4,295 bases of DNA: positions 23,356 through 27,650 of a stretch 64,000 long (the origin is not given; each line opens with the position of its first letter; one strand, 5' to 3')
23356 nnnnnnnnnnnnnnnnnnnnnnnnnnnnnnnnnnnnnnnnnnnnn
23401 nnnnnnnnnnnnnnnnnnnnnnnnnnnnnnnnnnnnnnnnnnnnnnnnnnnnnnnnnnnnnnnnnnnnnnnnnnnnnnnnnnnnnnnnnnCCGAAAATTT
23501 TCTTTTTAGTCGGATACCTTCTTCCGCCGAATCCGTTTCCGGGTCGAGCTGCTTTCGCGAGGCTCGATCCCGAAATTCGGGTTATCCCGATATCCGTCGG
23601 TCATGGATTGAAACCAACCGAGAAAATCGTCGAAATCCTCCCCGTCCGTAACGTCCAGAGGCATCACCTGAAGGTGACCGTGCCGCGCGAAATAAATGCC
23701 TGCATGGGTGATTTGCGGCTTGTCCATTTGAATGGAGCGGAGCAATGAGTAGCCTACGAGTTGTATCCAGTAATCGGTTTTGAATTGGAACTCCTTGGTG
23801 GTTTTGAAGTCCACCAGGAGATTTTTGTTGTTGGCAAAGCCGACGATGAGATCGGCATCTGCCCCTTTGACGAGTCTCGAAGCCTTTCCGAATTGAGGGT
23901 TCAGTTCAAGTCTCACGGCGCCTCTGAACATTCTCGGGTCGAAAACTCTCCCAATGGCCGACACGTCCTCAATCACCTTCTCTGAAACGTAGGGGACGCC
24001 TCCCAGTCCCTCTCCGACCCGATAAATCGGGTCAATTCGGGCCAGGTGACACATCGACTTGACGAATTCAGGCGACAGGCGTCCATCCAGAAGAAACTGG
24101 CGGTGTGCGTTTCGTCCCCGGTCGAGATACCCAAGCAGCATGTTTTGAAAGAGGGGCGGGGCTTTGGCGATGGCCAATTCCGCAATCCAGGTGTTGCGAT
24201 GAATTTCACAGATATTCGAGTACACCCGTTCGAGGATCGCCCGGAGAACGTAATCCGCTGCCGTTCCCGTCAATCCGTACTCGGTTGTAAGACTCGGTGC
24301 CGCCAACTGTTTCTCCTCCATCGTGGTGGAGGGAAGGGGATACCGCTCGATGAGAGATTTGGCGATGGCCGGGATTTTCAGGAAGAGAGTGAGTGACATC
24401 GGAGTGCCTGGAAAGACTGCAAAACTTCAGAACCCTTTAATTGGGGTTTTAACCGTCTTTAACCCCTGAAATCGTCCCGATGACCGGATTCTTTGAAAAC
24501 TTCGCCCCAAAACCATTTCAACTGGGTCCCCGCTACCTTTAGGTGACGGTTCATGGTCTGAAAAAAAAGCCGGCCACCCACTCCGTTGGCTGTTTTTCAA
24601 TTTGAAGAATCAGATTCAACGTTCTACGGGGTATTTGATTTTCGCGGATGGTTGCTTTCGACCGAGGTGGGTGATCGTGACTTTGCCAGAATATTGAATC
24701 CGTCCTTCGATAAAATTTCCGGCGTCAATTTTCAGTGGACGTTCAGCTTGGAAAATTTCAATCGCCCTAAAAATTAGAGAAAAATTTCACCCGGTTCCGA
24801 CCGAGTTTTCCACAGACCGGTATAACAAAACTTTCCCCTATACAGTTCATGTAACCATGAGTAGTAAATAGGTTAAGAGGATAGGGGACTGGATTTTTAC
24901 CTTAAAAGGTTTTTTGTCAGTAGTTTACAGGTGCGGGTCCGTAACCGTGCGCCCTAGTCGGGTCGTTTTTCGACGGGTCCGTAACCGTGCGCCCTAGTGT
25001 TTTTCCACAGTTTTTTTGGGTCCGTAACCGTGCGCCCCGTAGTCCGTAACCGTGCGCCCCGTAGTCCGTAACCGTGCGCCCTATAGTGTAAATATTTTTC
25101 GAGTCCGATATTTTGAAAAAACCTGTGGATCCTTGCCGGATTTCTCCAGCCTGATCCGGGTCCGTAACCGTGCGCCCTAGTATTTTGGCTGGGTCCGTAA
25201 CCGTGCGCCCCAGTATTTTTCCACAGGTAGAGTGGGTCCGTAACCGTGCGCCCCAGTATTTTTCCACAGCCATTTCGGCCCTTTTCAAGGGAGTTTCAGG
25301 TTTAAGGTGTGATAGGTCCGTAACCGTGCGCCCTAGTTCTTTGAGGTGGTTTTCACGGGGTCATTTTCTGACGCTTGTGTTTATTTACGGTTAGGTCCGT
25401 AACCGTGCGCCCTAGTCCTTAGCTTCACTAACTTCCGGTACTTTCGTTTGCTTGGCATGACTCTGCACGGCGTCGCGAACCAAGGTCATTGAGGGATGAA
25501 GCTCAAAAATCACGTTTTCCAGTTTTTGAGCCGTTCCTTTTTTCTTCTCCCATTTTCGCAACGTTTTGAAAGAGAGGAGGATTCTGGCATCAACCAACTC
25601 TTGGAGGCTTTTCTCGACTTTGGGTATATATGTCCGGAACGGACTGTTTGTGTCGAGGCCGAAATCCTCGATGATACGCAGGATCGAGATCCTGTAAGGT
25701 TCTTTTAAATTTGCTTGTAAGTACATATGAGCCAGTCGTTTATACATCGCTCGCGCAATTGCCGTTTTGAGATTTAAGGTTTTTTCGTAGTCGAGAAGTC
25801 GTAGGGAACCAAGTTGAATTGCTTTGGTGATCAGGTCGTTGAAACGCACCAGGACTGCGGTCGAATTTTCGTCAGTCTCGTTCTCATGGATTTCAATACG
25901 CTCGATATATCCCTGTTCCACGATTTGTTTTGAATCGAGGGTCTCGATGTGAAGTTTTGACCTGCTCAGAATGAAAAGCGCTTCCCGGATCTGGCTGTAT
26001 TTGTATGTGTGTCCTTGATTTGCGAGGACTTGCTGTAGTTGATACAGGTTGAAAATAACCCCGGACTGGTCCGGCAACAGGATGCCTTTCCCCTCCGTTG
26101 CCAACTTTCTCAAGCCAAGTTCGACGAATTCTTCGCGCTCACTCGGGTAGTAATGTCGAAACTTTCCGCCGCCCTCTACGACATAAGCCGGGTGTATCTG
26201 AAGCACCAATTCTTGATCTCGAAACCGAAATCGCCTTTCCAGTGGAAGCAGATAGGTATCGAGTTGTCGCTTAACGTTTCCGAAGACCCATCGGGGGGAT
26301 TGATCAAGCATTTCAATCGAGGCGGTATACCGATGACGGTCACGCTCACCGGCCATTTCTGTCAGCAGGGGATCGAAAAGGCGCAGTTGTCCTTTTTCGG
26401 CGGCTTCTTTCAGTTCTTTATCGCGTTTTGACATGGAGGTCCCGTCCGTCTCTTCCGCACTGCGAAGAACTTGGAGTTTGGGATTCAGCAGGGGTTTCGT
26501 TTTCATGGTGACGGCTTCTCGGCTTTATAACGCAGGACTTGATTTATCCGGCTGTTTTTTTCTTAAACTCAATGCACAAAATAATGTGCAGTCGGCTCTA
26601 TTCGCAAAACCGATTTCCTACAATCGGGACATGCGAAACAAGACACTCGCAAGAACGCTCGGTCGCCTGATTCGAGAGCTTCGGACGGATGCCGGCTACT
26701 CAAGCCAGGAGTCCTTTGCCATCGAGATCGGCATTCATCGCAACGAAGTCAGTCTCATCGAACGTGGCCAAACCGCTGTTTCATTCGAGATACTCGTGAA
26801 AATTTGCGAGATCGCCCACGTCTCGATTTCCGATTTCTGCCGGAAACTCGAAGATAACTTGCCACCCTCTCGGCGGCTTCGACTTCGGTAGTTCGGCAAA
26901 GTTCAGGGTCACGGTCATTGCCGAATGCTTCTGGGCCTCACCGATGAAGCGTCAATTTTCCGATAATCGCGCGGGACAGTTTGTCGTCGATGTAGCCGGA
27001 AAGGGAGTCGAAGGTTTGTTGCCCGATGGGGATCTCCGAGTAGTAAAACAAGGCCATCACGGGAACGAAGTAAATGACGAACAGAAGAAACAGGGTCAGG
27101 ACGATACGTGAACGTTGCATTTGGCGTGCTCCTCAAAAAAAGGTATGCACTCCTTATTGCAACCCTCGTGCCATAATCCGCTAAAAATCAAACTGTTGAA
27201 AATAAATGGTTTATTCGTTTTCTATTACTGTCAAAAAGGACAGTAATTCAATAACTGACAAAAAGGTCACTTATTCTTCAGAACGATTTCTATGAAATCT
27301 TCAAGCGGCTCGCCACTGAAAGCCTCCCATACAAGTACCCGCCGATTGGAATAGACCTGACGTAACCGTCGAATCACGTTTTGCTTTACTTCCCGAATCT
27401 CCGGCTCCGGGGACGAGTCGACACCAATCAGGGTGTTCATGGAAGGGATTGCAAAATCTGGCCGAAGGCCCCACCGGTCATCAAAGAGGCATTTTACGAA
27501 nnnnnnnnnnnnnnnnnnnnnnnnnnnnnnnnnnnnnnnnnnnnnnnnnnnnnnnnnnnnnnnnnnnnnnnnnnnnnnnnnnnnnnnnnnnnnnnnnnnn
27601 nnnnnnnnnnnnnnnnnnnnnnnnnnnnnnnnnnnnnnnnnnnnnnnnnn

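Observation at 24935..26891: Plasmid-type replicon module: ten iterons, an AT-rich unwinding block, a Rep-like initiator and an XRE regulator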

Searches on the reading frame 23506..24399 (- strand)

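Call 4: search_protein_families(library=pfam, proteins=[window:23506-24399:-], max_evalue=1)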
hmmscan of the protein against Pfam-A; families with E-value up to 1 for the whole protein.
window:23506-24399:- (297 aa): 0 families

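Call 5: search_protein_families(library=ncbifam, proteins=[window:23506-24399:-], max_evalue=1)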
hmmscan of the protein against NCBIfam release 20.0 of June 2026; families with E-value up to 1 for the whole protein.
window:23506-24399:- (297 aa): 1 family
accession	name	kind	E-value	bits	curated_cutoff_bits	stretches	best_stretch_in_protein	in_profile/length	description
NF007452.0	PRK10017.1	equivalog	0.017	14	399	1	13-187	35-212/426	colanic acid biosynthesis pyruvyl transferase WcaK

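Call 25: search_protein_families(library=phrogs, proteins=[window:23506-24399:-], max_evalue=1)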
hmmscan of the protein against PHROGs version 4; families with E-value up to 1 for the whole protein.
window:23506-24399:- (297 aa): 3 families
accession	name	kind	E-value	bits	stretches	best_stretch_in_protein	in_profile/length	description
phrog_34041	-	unknown function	3.4e-12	47.3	1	139-226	181-268/354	-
phrog_1706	-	DNA, RNA and nucleotide metabolism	0.0021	18.5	1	182-272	126-219/293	CRISPR/Cas system associated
phrog_298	-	DNA, RNA and nucleotide metabolism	0.044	14.1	1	183-263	171-249/293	exonuclease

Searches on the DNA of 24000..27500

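Call 67: search_rna_families(source=window, start=24000, end=27500, threshold=evalue, max_evalue=1)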
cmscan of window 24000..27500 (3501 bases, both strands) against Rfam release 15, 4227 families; matches with E-value up to 1: 0.
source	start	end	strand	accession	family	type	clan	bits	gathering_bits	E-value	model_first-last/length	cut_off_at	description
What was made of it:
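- Tried and rejected: Rfam found no RNA (for example a copy-control antisense RNA) in 24000-27500 (call 67).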
